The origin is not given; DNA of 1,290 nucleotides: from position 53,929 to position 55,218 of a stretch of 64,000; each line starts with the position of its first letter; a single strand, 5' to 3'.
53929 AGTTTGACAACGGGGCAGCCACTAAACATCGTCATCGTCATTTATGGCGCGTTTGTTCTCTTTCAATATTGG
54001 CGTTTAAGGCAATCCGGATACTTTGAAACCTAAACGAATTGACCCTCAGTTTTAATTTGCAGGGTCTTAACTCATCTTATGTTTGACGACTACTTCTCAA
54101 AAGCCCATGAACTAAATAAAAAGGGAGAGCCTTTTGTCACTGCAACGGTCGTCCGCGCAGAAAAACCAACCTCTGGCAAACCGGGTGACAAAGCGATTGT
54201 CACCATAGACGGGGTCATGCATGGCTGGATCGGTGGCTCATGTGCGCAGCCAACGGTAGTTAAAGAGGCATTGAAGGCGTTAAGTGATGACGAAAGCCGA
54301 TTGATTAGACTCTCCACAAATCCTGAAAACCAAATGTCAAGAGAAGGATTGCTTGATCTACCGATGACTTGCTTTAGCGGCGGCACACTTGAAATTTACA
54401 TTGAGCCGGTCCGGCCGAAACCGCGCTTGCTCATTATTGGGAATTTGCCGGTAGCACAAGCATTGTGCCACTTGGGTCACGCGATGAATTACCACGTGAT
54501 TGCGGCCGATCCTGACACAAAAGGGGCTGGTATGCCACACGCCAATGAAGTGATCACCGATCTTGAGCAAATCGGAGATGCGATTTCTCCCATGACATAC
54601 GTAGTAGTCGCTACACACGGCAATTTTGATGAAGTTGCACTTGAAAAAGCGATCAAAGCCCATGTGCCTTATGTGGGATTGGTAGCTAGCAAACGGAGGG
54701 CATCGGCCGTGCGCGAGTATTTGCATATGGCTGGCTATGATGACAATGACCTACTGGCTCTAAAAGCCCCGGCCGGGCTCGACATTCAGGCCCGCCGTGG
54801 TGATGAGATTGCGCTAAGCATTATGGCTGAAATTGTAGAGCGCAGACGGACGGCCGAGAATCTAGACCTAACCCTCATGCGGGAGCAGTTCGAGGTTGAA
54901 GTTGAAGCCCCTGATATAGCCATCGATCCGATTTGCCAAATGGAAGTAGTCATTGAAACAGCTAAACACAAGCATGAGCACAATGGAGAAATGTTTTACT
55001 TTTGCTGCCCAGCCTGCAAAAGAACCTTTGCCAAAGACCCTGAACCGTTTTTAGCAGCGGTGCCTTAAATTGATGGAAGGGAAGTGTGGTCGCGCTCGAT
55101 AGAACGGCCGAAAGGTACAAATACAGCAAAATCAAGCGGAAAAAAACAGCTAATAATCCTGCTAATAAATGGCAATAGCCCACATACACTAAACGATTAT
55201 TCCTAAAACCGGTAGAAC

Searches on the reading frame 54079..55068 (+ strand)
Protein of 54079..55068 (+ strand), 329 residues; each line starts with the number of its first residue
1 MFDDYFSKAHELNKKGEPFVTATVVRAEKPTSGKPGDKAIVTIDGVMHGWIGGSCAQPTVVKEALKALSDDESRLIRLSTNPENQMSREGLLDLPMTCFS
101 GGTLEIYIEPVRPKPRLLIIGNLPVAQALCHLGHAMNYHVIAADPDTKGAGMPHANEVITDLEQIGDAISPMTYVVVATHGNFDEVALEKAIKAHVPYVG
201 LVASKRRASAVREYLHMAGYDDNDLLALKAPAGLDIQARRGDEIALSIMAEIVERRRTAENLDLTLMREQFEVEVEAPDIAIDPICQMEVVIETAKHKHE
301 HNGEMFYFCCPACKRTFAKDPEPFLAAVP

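Call 36: search_protein_families(library=ncbifam, proteins=[window:54079-55068:+], max_evalue=1e-30)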
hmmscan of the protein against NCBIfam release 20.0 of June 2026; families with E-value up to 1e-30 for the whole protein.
window:54079-55068:+ (329 aa): 1 family
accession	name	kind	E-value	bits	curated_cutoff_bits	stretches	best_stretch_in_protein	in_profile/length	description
NF045664.1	XdhC_rel_AOR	equivalog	3e-34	118.8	350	0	95-257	175-345/346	XdhC family aldehyde oxidoreductase maturation factor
